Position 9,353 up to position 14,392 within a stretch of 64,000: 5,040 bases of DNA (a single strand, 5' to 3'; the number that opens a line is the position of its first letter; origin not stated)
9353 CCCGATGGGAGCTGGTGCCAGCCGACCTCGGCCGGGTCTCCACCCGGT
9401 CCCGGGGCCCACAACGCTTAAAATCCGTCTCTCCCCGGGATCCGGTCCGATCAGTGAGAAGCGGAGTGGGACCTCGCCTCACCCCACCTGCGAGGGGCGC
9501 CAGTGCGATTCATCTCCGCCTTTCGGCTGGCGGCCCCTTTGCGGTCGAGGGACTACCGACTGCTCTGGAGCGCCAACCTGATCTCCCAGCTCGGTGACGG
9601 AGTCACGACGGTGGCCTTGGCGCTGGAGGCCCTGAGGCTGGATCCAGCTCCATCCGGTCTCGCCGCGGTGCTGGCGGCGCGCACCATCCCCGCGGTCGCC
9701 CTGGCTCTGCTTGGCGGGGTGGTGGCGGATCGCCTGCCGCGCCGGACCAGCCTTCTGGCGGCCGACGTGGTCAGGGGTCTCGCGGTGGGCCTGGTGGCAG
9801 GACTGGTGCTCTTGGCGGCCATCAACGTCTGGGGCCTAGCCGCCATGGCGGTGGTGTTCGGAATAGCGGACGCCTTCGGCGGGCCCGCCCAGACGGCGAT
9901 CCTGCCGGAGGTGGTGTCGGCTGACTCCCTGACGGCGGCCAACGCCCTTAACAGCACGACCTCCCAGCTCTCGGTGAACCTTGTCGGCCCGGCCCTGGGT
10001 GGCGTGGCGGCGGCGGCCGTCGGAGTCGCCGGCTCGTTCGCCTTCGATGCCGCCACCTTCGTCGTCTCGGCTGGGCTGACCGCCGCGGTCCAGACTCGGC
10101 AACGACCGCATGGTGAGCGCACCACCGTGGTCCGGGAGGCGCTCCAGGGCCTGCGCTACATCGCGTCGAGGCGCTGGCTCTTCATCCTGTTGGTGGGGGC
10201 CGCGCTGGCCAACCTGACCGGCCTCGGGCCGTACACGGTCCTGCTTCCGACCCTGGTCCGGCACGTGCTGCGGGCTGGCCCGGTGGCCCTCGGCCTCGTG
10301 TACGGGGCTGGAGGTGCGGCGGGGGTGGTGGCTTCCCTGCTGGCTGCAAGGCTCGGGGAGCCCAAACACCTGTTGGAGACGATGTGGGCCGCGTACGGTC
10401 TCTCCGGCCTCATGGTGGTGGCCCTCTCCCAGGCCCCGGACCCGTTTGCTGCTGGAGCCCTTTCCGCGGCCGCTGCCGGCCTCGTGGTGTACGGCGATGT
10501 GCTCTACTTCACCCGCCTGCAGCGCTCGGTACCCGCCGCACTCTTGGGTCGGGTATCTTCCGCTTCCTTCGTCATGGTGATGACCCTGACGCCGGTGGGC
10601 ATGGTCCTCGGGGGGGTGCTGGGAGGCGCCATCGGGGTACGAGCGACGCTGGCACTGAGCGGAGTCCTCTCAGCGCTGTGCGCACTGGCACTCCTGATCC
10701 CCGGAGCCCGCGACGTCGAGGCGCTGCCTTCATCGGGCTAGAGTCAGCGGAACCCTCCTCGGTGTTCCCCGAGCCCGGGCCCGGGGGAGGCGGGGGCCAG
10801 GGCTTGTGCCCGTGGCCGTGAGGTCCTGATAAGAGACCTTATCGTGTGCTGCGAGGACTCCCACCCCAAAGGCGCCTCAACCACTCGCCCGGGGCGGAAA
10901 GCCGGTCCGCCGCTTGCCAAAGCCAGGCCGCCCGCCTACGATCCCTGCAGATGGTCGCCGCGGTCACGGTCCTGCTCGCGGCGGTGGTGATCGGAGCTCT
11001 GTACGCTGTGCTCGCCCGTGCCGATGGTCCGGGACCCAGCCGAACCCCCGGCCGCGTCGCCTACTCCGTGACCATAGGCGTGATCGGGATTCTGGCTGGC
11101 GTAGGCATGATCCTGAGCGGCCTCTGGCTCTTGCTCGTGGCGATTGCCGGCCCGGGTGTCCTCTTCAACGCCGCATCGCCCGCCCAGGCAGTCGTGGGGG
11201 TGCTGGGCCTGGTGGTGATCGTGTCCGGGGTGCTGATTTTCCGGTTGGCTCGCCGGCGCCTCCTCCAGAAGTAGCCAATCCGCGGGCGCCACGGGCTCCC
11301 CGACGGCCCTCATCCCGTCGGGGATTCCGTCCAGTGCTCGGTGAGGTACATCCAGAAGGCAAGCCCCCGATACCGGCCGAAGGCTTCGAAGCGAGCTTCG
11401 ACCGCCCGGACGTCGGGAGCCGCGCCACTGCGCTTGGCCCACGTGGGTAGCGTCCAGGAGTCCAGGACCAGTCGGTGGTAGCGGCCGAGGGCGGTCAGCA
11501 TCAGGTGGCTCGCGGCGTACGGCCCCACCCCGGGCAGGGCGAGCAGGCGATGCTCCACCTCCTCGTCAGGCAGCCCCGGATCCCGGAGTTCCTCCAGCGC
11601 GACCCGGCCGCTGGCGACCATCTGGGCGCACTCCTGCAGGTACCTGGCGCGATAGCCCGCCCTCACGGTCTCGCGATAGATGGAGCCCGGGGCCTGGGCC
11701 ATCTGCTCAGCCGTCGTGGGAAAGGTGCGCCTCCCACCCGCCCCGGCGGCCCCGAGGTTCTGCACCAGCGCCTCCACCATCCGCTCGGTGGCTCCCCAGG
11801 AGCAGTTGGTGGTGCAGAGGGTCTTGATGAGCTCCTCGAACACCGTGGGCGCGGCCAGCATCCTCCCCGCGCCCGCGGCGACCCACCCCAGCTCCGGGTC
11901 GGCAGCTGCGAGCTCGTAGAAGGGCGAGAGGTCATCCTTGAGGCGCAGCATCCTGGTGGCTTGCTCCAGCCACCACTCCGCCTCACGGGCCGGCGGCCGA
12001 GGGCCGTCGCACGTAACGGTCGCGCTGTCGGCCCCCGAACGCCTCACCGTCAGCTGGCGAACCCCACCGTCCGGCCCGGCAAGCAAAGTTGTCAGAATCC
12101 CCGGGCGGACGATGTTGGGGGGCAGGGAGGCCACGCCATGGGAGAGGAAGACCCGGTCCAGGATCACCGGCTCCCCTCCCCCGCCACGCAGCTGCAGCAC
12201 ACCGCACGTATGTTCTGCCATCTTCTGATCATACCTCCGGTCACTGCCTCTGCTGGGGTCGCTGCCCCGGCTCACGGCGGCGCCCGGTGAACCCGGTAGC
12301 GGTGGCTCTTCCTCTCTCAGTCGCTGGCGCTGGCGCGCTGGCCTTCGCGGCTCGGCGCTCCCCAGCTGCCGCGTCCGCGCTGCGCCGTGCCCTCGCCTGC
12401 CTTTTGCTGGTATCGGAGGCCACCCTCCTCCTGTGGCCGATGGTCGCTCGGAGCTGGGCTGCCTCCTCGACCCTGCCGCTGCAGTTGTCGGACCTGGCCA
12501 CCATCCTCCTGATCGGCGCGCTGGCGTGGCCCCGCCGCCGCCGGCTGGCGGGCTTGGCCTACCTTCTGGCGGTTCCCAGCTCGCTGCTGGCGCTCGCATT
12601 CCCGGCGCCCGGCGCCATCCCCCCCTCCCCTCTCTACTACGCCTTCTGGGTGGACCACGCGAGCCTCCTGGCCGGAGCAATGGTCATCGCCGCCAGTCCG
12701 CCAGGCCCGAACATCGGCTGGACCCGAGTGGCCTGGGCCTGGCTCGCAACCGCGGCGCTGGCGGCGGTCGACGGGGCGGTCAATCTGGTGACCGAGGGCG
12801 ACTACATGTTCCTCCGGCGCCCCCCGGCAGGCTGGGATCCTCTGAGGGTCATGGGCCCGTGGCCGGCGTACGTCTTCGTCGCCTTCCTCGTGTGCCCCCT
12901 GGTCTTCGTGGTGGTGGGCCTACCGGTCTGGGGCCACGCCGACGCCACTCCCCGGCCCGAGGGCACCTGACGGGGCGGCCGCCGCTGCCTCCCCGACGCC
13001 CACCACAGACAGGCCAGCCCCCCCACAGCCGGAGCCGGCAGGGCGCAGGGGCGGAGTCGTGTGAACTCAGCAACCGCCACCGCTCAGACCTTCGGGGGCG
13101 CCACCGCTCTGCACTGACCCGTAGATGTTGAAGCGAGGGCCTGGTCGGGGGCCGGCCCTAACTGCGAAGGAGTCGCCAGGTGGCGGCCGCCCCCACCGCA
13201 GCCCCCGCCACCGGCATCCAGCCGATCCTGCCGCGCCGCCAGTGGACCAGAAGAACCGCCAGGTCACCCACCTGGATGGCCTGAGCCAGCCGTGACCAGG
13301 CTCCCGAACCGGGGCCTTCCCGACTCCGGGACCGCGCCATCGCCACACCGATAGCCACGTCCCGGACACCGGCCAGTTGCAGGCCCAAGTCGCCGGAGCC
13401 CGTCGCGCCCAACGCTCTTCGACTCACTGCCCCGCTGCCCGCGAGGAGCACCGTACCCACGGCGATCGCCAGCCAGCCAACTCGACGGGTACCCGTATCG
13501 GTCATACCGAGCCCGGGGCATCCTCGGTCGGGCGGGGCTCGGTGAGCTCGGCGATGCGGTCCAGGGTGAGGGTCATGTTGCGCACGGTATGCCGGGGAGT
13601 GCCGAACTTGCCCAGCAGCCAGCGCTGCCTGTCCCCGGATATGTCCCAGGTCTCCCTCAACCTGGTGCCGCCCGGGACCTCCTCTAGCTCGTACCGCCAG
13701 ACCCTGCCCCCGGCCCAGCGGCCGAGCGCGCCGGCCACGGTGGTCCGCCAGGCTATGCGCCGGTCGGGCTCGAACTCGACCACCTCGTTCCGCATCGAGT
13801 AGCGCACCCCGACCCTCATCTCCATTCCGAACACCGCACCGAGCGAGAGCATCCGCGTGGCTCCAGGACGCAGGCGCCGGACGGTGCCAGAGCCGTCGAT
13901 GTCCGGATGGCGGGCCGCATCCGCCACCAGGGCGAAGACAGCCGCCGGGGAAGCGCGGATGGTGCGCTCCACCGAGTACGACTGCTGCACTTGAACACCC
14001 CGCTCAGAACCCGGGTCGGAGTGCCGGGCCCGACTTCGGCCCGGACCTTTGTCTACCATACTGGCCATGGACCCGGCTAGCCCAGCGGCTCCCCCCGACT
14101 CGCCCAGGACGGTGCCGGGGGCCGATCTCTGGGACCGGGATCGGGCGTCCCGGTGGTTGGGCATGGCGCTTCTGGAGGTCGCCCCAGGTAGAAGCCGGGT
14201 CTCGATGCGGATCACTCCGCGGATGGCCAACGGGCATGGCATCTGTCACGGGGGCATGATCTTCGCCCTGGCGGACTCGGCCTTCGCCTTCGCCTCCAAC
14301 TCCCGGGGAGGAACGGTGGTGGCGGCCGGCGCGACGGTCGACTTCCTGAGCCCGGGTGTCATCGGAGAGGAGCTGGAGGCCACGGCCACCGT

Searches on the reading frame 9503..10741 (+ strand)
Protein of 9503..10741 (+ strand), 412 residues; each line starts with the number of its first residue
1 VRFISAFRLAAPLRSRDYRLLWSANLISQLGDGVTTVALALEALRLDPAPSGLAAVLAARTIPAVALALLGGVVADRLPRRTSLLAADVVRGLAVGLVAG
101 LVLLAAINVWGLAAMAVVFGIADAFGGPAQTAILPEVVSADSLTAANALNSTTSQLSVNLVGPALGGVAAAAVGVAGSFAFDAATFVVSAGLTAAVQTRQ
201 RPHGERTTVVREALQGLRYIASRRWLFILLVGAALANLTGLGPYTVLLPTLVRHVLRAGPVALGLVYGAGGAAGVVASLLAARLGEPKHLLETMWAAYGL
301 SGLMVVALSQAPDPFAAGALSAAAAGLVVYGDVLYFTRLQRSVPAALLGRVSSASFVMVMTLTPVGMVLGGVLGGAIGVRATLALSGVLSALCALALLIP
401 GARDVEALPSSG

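Call 30: search_protein_families(library=pfam, proteins=[window:9503-10741:+], max_evalue=0.001)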
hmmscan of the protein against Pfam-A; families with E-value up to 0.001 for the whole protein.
window:9503-10741:+ (412 aa): 2 families
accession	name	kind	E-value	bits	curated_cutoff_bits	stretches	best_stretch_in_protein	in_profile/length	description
PF05977.19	MFS_3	-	2.1e-32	112.7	27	1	11-398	5-391/524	Transmembrane secretion effector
PF07690.21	MFS_1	-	1.5e-26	93.6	33.4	1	21-358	1-338/347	Major Facilitator Superfamily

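Call 31: find_homologous_proteins(query=window:9503-10738:+, max_evalue=1e-30)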
Query window:9503-10738:+ (412 aa): 309 proteins with E <= 1e-30 among 8000 candidates; the best 120 are listed.
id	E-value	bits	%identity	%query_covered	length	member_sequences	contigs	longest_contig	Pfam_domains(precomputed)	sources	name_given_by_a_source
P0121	1.4e-239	813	100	100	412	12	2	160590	PF05977.20,PF07690.22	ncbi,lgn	-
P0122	3.7e-182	624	80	96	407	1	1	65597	PF05977.20,PF07690.22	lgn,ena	-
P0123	2.2e-162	559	69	99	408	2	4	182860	PF05977.20,PF07690.22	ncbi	ncbi:MAG: MFS transporter [Candidatus Dormibacteria bacterium]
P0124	7.5e-159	547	69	98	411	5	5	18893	PF05977.20,PF07690.22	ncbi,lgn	-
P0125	2.3e-147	509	65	97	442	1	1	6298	PF05977.20,PF07690.22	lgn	-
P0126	8.1e-147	508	61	98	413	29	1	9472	PF05977.20,PF07690.22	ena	-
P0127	8.1e-144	498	61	98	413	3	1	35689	PF05977.20,PF07690.22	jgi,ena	jgi:DHA3 family tetracycline resistance protein-like MFS transporter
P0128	2.1e-143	496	65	93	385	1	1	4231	PF05977.20,PF07690.22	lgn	-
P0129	5.0e-142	492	61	97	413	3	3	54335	PF05977.20,PF07690.22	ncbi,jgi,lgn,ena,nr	ncbi:MAG TPA: MFS transporter [Candidatus Dormibacteraeota bacterium]|nr:MFS transporter [Candidatus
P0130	7.4e-142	491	60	97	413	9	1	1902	PF05977.20,PF07690.22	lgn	-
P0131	9.7e-142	491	61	97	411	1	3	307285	PF05977.20,PF07690.22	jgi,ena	-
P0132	3.6e-141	489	61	97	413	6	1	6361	PF05977.20,PF07690.22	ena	-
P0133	4.3e-140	486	60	98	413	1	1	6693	PF05977.20,PF07690.22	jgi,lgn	jgi:MFS family permease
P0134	1.8e-138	480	58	98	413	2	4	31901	PF05977.20,PF07690.22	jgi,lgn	jgi:DHA3 family tetracycline resistance protein-like MFS transporter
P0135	3.8e-138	479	59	98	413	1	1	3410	PF05977.20,PF07690.22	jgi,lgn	jgi:DHA3 family tetracycline resistance protein-like MFS transporter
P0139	5.2e-137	475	61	97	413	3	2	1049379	PF05977.20,PF07690.22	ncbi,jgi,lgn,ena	ncbi:MAG: MFS transporter [Candidatus Dormiibacterota bacterium]|jgi:MFS family permease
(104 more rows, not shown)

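Call 32: find_encoding_contigs(protein=P0123, flank=10000, max_places=1)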
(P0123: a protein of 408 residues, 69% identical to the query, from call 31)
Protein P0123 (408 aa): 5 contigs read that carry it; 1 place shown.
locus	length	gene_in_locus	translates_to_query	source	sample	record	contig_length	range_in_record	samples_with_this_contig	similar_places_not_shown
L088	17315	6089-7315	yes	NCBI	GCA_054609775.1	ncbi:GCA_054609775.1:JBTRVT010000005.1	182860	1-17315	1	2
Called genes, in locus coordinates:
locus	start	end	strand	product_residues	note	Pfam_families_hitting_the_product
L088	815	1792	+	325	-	PF00296:Bac_luciferase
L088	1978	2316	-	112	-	PF02635:DsrE (weak)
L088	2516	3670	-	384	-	PF02585:PIG-L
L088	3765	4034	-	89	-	PF02583:Trns_repr_metal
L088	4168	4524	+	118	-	PF00581:Rhodanese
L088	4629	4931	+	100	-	PF00581:Rhodanese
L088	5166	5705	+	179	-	-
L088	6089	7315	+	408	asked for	PF05977:MFS_3, PF07690:MFS_1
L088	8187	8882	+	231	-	PF14808:TMEM164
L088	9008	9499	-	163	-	PF10604:Polyketide_cyc2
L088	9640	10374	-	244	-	PF11716:MDMPI_N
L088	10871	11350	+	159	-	PF03061:4HBT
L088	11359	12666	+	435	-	PF00501:AMP-binding, PF14535:AMP-binding_C_2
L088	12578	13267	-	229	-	PF01035:DNA_binding_1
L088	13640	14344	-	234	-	PF14681:UPRTase, PF00156:Pribosyltran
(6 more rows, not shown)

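Call 33: find_encoding_contigs(protein=P0139, flank=10000, max_places=1)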
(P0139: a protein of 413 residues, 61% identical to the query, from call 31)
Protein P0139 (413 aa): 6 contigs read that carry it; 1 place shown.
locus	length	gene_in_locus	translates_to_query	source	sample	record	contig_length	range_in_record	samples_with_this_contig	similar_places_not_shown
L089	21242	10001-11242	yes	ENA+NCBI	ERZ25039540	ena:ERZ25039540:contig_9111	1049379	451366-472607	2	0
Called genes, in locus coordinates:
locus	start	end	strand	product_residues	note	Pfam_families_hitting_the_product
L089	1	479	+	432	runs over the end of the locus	PF03193:RsgA_GTPase (faint), PF13167:GTP-bdg_N, PF16360:GTP-bdg_M, PF01926:MMR_HSR1, PF02421:FeoB_N (weak)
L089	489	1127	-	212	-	PF01726:LexA_DNA_bind, PF12802:MarR_2 (weak), PF00717:Peptidase_S24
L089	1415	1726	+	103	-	PF01476:LysM (weak)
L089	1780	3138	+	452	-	PF00144:Beta-lactamase, PF24491:DUF7586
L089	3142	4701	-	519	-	PF18085:Mak_N_cap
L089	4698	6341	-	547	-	PF00128:Alpha-amylase, PF16657:Malt_amylase_C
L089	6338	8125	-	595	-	PF11896:GlgE_dom_N_S, PF21702:GLGE_C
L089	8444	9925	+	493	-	PF00083:Sugar_tr, PF07690:MFS_1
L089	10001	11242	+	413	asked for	PF05977:MFS_3, PF07690:MFS_1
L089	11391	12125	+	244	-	PF00106:adh_short, PF01370:Epimerase (faint), PF08659:KR, PF13561:adh_short_C2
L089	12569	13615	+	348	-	PF00291:PALP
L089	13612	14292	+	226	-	PF01596:Methyltransf_3, PF13578:Methyltransf_24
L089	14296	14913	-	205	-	PF04978:MST, PF12867:DinB_2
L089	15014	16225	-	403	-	PF00155:Aminotran_1_2, PF01041:DegT_DnrJ_EryC1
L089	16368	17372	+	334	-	PF00266:Aminotran_5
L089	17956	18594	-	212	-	-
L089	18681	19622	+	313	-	PF02899:Phage_int_SAM_1, PF00589:Phage_integrase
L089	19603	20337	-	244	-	PF08239:SH3_3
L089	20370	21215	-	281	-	PF00215:OMPdecase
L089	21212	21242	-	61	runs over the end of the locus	-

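Call 34: find_encoding_contigs(protein=P0122, flank=10000, max_places=1)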
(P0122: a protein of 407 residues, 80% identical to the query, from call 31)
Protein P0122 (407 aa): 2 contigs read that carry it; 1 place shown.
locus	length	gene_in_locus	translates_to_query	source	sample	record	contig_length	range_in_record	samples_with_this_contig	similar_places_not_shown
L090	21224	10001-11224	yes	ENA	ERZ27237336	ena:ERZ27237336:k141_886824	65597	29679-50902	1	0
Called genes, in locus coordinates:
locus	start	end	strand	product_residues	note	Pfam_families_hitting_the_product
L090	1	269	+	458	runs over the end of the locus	PF00144:Beta-lactamase, PF24491:DUF7586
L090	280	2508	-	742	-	PF22019:GlgB_N (faint), PF02922:CBM_48, PF00128:Alpha-amylase, PF02806:Alpha-amylase_C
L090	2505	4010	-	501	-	PF18085:Mak_N_cap (weak)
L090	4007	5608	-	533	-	PF00128:Alpha-amylase, PF16657:Malt_amylase_C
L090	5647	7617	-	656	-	PF11896:GlgE_dom_N_S, PF00128:Alpha-amylase, PF21702:GLGE_C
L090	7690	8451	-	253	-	PF02585:PIG-L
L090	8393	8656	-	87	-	PF02583:Trns_repr_metal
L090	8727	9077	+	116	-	PF00581:Rhodanese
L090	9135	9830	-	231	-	-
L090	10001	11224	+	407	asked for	PF05977:MFS_3, PF07690:MFS_1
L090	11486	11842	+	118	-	-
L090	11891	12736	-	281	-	-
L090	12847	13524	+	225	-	PF14808:TMEM164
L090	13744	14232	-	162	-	PF10604:Polyketide_cyc2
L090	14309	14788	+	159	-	PF03061:4HBT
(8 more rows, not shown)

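Call 43: find_homologous_proteins(query=L089:489-1124:-, max_evalue=1e-40)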
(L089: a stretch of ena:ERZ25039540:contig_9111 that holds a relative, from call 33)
Query L089:489-1124:- (211 aa): 3266 proteins with E <= 1e-40 among 8000 candidates; the best 120 are listed.
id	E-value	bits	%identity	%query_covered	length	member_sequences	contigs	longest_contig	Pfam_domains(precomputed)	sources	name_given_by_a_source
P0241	1.2e-130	451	100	100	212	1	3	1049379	PF00717.29,PF12802.14,PF01726.23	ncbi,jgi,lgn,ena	jgi:repressor LexA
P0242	2.0e-129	447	100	100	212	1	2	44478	PF00717.29,PF12802.14,PF01726.23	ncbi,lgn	ncbi:MAG: transcriptional repressor LexA [Candidatus Dormiibacterota bacterium]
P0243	1.8e-128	444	98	100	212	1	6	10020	PF00717.29,PF12802.14,PF01726.23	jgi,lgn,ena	jgi:repressor LexA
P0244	3.1e-128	443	98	100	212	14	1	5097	PF00717.29,PF12802.14,PF01726.23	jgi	jgi:repressor LexA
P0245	6.2e-128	442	97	100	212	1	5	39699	PF00717.29,PF12802.14,PF01726.23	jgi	jgi:repressor LexA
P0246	1.1e-127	441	97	100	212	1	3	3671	PF00717.29,PF12802.14,PF01726.23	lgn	-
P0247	2.4e-127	440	98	100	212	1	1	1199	PF00717.29,PF12802.14,PF01726.23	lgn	-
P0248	2.5e-127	440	97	100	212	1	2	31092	PF00717.29,PF12802.14,PF01726.23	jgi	jgi:repressor LexA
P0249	4.8e-127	439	97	100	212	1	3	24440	PF00717.29,PF12802.14,PF01726.23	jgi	jgi:repressor LexA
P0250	5.0e-127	439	97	100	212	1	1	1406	PF00717.29,PF12802.14,PF01726.23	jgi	jgi:repressor LexA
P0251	6.4e-127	439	97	100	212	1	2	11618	PF00717.29,PF12802.14,PF01726.23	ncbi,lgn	ncbi:MAG: transcriptional repressor LexA [Candidatus Dormiibacterota bacterium]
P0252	6.8e-127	439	97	100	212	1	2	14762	PF00717.29,PF12802.14,PF01726.23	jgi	jgi:repressor LexA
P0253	7.1e-127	439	97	100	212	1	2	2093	PF00717.29,PF12802.14,PF01726.23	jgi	jgi:repressor LexA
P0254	3.7e-126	436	96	100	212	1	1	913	PF00717.29,PF12802.14,PF01726.23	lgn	-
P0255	4.6e-124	429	95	100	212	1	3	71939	PF00717.29,PF12802.14,PF01726.23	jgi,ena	-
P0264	2.9e-112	391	87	99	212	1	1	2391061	PF00717.29,PF01726.23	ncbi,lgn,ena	-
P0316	8.9e-80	285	68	99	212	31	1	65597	PF00717.29,PF01726.23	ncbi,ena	-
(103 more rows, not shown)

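Call 44: find_encoding_contigs(protein=P0241, flank=10000, max_places=1)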
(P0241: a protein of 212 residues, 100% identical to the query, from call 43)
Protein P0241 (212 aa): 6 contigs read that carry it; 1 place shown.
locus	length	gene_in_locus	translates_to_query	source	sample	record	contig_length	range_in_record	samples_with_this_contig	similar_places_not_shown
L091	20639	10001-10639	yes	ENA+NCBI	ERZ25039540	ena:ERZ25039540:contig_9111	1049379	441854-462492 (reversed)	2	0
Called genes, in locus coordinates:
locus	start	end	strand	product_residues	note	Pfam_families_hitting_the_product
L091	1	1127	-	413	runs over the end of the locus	PF05977:MFS_3, PF07690:MFS_1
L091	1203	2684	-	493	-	PF00083:Sugar_tr, PF07690:MFS_1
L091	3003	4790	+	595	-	PF11896:GlgE_dom_N_S, PF21702:GLGE_C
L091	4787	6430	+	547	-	PF00128:Alpha-amylase, PF16657:Malt_amylase_C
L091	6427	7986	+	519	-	PF18085:Mak_N_cap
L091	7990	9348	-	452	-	PF00144:Beta-lactamase, PF24491:DUF7586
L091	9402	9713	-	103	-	PF01476:LysM (weak)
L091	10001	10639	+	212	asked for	PF01726:LexA_DNA_bind, PF12802:MarR_2 (weak), PF00717:Peptidase_S24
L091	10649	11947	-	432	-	PF03193:RsgA_GTPase (faint), PF13167:GTP-bdg_N, PF16360:GTP-bdg_M, PF01926:MMR_HSR1, PF02421:FeoB_N (weak)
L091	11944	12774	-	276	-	PF01715:IPPT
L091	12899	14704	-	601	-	PF02518:HATPase_c, PF13589:HATPase_c_3, PF01119:DNA_mis_repair, PF08676:MutL_C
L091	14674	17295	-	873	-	PF01624:MutS_I, PF05188:MutS_II (weak), PF05192:MutS_III, PF05190:MutS_IV, PF00488:MutS_V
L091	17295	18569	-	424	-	PF00919:UPF0004, PF04055:Radical_SAM, PF01938:TRAM (weak)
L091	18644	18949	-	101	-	PF04232:SpoVS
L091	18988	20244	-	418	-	PF07690:MFS_1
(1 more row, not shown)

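Call 45: find_encoding_contigs(protein=P0264, flank=10000, max_places=1)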
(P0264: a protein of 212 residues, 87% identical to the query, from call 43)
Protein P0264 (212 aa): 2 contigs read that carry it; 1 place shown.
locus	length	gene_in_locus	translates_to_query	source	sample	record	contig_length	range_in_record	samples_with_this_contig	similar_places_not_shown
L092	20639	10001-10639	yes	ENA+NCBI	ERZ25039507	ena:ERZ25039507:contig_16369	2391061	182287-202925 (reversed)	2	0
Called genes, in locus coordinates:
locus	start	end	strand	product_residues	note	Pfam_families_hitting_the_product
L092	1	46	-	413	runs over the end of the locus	PF05977:MFS_3, PF07690:MFS_1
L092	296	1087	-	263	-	PF03009:GDPD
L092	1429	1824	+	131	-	-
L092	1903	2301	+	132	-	PF13343:SBP_bac_6 (weak)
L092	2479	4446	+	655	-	PF11896:GlgE_dom_N_S, PF21702:GLGE_C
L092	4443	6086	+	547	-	PF00128:Alpha-amylase, PF16657:Malt_amylase_C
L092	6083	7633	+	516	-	PF18085:Mak_N_cap (weak), PF01636:APH (faint)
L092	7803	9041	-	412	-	PF00144:Beta-lactamase, PF24491:DUF7586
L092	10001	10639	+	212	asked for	PF01726:LexA_DNA_bind, PF00717:Peptidase_S24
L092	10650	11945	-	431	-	PF13167:GTP-bdg_N, PF16360:GTP-bdg_M, PF13191:AAA_16 (weak), PF01926:MMR_HSR1, PF02421:FeoB_N (weak)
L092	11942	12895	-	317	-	PF01745:IPT, PF01715:IPPT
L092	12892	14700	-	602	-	PF02518:HATPase_c, PF13589:HATPase_c_3, PF01119:DNA_mis_repair, PF08676:MutL_C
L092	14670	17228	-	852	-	PF01624:MutS_I, PF05192:MutS_III, PF05190:MutS_IV, PF00488:MutS_V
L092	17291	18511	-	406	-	PF00919:UPF0004, PF04055:Radical_SAM, PF01938:TRAM (weak)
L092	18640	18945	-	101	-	PF04232:SpoVS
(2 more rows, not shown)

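Call 46: find_encoding_contigs(protein=P0316, flank=10000, max_places=1)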
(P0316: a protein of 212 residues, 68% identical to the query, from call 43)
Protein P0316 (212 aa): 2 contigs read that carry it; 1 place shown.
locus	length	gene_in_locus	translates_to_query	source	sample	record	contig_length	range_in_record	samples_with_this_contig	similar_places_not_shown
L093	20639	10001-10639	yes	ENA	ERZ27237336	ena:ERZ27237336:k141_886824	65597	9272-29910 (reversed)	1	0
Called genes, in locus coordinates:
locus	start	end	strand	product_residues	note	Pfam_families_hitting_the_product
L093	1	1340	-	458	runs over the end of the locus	PF00144:Beta-lactamase, PF24491:DUF7586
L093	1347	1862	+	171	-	PF01243:PNPOx_N, PF12900:Pyridox_ox_2 (weak)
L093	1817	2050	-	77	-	PF01476:LysM (faint)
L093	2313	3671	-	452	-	PF12802:MarR_2, PF00480:ROK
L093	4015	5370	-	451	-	PF02653:BPD_transp_2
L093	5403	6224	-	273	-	PF00005:ABC_tran, PF02463:SMC_N (faint)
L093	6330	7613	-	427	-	PF13407:Peripla_BP_4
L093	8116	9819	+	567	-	PF01609:DDE_Tnp_1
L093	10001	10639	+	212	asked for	PF01726:LexA_DNA_bind, PF00717:Peptidase_S24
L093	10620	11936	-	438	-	PF13167:GTP-bdg_N, PF16360:GTP-bdg_M, PF03193:RsgA_GTPase (faint), PF01926:MMR_HSR1, PF02421:FeoB_N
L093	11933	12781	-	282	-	PF01745:IPT (weak), PF01715:IPPT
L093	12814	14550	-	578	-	PF02518:HATPase_c (weak), PF13589:HATPase_c_3, PF01119:DNA_mis_repair, PF08676:MutL_C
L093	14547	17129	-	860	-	PF01624:MutS_I, PF05192:MutS_III, PF05190:MutS_IV, PF00488:MutS_V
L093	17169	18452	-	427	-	PF00919:UPF0004, PF04055:Radical_SAM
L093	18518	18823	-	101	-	PF04232:SpoVS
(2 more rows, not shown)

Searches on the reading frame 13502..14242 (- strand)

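Call 30: search_protein_families(library=pfam, proteins=[window:13502-14242:-], max_evalue=0.001)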
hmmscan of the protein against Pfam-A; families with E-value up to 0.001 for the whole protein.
window:13502-14242:- (246 aa): 2 families
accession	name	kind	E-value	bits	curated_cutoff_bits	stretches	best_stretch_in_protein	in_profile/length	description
PF10604.15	Polyketide_cyc2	-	1.7e-11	45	27.4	1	87-232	2-139/142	Polyketide cyclase / dehydrase and lipid transport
PF08327.17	AHSA1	-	0.00042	21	22.1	1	97-232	2-122/125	Activator of Hsp90 ATPase homolog 1-like protein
